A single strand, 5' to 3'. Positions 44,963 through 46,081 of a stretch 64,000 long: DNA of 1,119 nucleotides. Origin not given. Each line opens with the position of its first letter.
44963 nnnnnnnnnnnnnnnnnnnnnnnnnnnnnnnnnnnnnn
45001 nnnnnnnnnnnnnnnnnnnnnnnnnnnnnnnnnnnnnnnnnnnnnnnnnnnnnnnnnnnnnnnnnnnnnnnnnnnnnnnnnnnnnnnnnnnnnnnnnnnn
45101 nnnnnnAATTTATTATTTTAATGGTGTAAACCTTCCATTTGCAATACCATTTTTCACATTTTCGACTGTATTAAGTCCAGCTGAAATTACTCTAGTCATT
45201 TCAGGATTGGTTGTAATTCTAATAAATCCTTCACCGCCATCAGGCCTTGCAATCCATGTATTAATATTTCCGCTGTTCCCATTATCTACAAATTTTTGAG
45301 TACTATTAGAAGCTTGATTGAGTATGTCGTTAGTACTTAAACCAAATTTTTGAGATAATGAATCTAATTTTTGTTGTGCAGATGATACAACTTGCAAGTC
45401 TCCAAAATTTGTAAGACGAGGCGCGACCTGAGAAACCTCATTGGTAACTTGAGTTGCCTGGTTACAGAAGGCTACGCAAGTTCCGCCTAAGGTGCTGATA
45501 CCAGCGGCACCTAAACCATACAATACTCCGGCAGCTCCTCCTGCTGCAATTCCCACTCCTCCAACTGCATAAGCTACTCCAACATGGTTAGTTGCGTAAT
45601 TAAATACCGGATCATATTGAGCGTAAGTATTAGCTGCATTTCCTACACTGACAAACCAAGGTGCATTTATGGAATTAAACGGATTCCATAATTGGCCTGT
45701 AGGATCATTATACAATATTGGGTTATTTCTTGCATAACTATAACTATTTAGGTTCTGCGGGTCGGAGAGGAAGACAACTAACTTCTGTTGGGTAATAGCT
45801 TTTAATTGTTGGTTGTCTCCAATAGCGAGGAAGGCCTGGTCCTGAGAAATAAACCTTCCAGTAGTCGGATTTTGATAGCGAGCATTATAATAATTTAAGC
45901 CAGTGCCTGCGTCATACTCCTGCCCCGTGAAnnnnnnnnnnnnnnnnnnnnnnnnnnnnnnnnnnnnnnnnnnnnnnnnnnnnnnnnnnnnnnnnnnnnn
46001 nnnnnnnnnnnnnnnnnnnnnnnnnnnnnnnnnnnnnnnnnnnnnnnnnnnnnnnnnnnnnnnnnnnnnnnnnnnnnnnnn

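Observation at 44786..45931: Orphan RHS/YD-repeat C-terminal toxin cassette with an immunity-like gene, fused directly behind tgt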

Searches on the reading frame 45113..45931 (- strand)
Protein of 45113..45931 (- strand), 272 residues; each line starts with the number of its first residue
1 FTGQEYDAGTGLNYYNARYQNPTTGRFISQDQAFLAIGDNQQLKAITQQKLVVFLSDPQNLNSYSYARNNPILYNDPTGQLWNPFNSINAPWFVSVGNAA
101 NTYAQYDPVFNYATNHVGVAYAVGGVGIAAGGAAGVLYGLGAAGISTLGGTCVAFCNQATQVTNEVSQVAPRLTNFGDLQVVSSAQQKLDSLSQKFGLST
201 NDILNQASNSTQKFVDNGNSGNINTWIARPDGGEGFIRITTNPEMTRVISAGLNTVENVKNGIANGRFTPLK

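Call 5: search_protein_families(library=pfam, proteins=[window:45113-45931:-], max_evalue=1)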
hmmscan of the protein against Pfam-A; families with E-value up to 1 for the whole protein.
window:45113-45931:- (272 aa): 2 families
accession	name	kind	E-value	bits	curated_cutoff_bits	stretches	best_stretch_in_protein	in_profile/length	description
PF16284.10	DUF4930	-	0.0099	16.4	25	1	38-97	17-86/144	Domain of unknown function (DUF4930)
PF05642.16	Sporozoite_P67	-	0.03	12.9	28.9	1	99-155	170-226/727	Sporozoite P67 surface antigen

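Call 6: search_protein_families(library=ncbifam, proteins=[window:45113-45931:-], max_evalue=1)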
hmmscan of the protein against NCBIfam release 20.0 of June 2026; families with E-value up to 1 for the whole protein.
window:45113-45931:- (272 aa): 3 families
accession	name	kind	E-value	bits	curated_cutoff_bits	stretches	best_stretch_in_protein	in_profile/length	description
TIGR03696.1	Rhs_assc_core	domain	8.2e-15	55.1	32.5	1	1-80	19-76/76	RHS repeat-associated core domain-containing protein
NF041261.1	RHS_core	equivalog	0.0045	14.8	2000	1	2-36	1206-1240/1261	RHS element core protein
NF038030.1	spiralin_LP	equivalog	0.23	11.1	140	1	140-169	8-37/239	spiralin lipoprotein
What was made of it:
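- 45692..45931 (-): 5'-truncated RHS core end: the last YD repeat through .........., 80 codons, with no start codon. TIGR03696, 55.1 bits against 32.5, model positions 19-76/76 (call 6).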

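Call 10: find_homologous_proteins(query=window:45113-45931:-)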
Query window:45113-45931:- (272 aa): 58 proteins with E <= 0.001 among 5475 candidates.
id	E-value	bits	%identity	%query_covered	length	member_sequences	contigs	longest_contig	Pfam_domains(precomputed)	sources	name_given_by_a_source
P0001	4.3e-83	297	80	61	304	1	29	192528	-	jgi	jgi:RHS repeat-associated protein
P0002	5.6e-81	290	58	99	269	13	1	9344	-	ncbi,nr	ncbi:TPA: hypothetical protein DEB72_00540 [Patescibacteria group bacterium]|nr:hypothetical protein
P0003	5.1e-66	241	60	71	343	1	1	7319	-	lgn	-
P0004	1.6e-43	168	40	100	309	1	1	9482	-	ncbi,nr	ncbi:MAG: RHS repeat-associated core domain-containing protein [Candidatus Komeilibacteria bacterium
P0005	1.2e-37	148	51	58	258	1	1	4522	-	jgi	jgi:RHS repeat-associated protein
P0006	2.7e-27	114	52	37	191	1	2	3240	-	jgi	jgi:RHS repeat-associated protein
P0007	1.5e-24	105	68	29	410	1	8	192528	PF15607.12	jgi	jgi:RHS repeat-associated protein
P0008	3.8e-23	101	36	72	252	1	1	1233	PF14076.13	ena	-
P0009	4.3e-20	91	55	32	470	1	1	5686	-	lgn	-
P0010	1.5e-19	89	59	29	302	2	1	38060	-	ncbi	ncbi:MAG: RHS repeat-associated core domain-containing protein [Patescibacteria group bacterium]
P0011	2.3e-19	88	39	59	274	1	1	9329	-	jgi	jgi:RHS repeat-associated protein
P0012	1.1e-18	86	48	34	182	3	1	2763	-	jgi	-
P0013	2.7e-17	82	56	28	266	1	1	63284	-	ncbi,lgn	ncbi:MAG: RHS repeat-associated core domain-containing protein [Patescibacteria group bacterium]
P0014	3.0e-17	82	59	27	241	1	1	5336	-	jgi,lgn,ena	jgi:RHS repeat-associated protein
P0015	3.4e-17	81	58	30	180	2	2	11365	-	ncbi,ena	-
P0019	7.5e-17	80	34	94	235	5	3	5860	-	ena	-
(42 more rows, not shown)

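Call 13: find_encoding_contigs(protein=P0001, flank=10000, max_places=6)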
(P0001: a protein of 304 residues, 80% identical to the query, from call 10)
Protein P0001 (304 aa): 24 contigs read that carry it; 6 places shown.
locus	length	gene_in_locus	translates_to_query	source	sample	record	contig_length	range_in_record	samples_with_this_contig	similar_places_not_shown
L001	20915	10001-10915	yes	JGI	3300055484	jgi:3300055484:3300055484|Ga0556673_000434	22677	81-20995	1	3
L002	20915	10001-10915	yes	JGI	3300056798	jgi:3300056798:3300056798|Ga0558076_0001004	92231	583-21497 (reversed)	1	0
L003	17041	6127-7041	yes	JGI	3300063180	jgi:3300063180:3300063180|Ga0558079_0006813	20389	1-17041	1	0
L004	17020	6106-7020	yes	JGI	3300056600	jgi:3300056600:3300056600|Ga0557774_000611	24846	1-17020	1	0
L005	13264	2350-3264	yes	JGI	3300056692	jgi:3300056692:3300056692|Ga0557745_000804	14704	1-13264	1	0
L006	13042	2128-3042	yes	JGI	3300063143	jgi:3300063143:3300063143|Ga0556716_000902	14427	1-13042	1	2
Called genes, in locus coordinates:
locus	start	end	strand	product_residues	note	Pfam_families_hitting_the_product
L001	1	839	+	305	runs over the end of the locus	?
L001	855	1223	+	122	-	-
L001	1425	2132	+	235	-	-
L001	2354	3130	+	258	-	-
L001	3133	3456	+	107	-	-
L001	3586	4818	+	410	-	PF15607:Ntox44 (weak)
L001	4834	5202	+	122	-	-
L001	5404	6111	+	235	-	-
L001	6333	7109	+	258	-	-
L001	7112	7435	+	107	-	-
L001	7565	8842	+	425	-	PF25023:TEN_YD-shell (weak)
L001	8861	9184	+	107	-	PF15569:Imm40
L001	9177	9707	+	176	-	-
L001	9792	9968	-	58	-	-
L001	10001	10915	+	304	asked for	-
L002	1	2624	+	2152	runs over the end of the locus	PF03534:SpvB, PF25023:TEN_YD-shell (faint), PF05593:RHS_repeat (faint), PF01839:FG-GAP (faint), PF13517:FG-GAP_3, PF12256:TcdB_toxin_midN, PF20041:DUF6443 (weak), PF15649:Tox-REase-7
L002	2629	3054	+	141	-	-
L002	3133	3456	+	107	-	-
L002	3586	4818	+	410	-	PF15607:Ntox44 (weak)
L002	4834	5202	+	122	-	-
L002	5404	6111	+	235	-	-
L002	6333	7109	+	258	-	-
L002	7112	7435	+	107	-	-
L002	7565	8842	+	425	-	PF25023:TEN_YD-shell (weak)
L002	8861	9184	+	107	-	PF15569:Imm40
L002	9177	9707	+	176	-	-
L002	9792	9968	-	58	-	-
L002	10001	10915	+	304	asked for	-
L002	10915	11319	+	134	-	-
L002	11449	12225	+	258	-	-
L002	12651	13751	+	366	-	PF00581:Rhodanese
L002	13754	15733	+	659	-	PF01326:PPDK_N, PF00391:PEP-utilizers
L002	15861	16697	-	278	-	PF01471:PG_binding_1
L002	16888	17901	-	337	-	PF13354:Beta-lactamase2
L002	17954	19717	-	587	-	PF00664:ABC_membrane, PF00005:ABC_tran, PF02463:SMC_N (faint)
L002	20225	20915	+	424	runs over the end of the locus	?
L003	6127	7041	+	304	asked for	-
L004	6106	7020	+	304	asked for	-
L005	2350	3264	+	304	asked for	-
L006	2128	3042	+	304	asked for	-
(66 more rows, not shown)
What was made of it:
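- The closest relative, P0001, sits in an orphan array behind a 2152-aa SpvB/FG-GAP/TcdB_midN/YD-shell/Tox-REase-7 protein (call 13).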

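Call 21: find_encoding_contigs(protein=P0002, flank=6000, max_places=4)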
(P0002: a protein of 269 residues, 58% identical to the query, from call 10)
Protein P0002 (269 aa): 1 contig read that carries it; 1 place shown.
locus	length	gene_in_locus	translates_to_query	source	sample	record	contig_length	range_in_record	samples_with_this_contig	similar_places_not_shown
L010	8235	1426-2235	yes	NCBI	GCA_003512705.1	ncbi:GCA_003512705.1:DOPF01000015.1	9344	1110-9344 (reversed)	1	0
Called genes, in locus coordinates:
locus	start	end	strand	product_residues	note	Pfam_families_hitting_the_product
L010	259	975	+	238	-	-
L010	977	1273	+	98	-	-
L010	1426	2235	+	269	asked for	-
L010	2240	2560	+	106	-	-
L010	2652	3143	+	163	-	PF25023:TEN_YD-shell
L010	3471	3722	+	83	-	-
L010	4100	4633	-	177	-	PF22665:WHD_DUF6293 (faint), PF20803:PaaX_M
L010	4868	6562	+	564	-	-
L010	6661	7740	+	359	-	PF06723:MreB_Mbl (faint), PF11104:PilM_2, PF14450:FtsA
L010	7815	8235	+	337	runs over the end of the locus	-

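Call 42: find_encoding_contigs(protein=P0003, flank=6000, max_places=3)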
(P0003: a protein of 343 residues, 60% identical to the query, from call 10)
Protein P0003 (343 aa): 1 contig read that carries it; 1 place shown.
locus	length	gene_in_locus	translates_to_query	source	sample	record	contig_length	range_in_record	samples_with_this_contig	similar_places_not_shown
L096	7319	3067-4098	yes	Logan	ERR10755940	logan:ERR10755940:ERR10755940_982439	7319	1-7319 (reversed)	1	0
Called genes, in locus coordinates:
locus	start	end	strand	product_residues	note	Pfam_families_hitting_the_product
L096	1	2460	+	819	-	?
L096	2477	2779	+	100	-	-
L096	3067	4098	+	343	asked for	-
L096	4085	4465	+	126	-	PF24722:DUF7674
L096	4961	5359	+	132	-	-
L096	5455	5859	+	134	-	-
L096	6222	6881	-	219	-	PF11611:DUF4352 (weak)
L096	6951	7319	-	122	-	?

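Call 50: search_protein_families(library=padloc, proteins=[window:45113-45931:-], max_evalue=0.1)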
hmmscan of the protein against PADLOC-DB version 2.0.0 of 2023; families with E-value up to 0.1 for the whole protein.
window:45113-45931:- (272 aa): 0 families

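Call 51: search_protein_families(library=phrogs, proteins=[window:45113-45931:-], max_evalue=0.1)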
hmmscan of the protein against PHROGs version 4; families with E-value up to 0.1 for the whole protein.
window:45113-45931:- (272 aa): 2 families
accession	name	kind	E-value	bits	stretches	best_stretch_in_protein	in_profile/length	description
phrog_10385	-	unknown function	1.7e-09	36.4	1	1-83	2034-2097/2333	-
phrog_1533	-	tail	0.0091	14.5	1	117-214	626-714/1688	tail length tape measure protein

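Call 84: search_protein_families(library=pfam, proteins=[P0001, P0003, P0005, P0008, P0004, P0002], max_evalue=0.01)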
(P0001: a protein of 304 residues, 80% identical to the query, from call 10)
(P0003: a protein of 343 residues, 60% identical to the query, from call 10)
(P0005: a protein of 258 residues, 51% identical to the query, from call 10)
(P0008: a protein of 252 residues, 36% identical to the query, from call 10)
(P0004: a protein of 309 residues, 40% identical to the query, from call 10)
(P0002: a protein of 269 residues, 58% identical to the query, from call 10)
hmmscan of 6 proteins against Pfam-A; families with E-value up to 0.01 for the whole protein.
P0001 (304 aa): 0 families

P0003 (343 aa): 0 families

P0005 (258 aa): 1 family
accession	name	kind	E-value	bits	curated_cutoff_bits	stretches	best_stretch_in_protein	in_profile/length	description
PF14076.12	DUF4258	-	0.00012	22.8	25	1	193-219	1-27/71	Domain of unknown function (DUF4258)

P0008 (252 aa): 1 family
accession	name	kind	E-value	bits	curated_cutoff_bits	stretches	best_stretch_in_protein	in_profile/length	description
PF14076.12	DUF4258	-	1.5e-05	25.7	25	1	170-240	1-66/71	Domain of unknown function (DUF4258)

P0004 (309 aa): 0 families

P0002 (269 aa): 0 families

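Call 86: find_encoding_contigs(protein=P0004, flank=4000, max_places=2)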
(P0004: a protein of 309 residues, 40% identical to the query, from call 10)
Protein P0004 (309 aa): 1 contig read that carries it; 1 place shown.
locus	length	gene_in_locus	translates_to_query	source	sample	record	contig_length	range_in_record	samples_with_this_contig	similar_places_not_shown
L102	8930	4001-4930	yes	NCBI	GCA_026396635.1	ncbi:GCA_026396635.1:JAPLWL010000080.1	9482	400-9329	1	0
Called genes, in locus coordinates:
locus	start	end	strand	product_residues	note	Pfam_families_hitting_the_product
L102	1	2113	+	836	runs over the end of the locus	PF05593:RHS_repeat (weak)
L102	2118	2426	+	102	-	-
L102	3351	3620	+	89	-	-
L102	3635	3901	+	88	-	-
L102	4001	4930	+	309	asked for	-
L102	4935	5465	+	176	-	-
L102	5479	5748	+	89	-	-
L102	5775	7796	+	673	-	-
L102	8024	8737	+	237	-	PF01255:Prenyltransf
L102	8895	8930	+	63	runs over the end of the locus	?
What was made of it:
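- On Orphan rhs-CT/immunity module: The feature is met for relatives in L002, L096 and L102 (calls 13, 42, 86).
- L010, L096 and L102 show the same kind of array in other lineages, L010 and L102 in named Patescibacteria genomes (calls 21, 42, 86).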

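Call 87: find_encoding_contigs(protein=P0019, flank=4000, max_places=2)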
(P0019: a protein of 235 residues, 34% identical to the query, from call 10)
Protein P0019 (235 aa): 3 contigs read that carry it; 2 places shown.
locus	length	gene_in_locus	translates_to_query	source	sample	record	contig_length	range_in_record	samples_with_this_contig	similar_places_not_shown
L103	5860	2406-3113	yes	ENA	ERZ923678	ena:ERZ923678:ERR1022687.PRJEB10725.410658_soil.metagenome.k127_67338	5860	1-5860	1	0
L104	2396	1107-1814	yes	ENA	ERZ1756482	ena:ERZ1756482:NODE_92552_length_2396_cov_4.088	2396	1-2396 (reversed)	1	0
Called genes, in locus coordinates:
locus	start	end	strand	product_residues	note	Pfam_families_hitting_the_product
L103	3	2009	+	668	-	?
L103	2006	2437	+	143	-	-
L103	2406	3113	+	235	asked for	-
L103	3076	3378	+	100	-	-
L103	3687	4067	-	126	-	-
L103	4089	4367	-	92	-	-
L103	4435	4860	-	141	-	PF01850:PIN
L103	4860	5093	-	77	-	PF01402:RHH_1 (faint)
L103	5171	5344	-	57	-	-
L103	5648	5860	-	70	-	?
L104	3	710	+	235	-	?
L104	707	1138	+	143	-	-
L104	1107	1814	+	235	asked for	-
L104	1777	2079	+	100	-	-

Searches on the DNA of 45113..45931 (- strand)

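Call 92: search_rna_families(source=L002, start=9500, end=10200, threshold=evalue, max_evalue=1)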
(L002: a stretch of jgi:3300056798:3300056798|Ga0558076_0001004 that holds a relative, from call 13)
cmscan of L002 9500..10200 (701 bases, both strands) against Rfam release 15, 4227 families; matches with E-value up to 1: 2.
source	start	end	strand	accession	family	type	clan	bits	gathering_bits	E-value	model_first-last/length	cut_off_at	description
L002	9928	10050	-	RF00514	His_leader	Cis-reg; leader;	-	21.2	49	0.48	1-126/126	no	Histidine operon leader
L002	9616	9693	+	RF00186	SNORD101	Gene; snRNA; snoRNA; CD-box;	CL00074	19.9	47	0.39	1-73/73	no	Small nucleolar RNA SNORD101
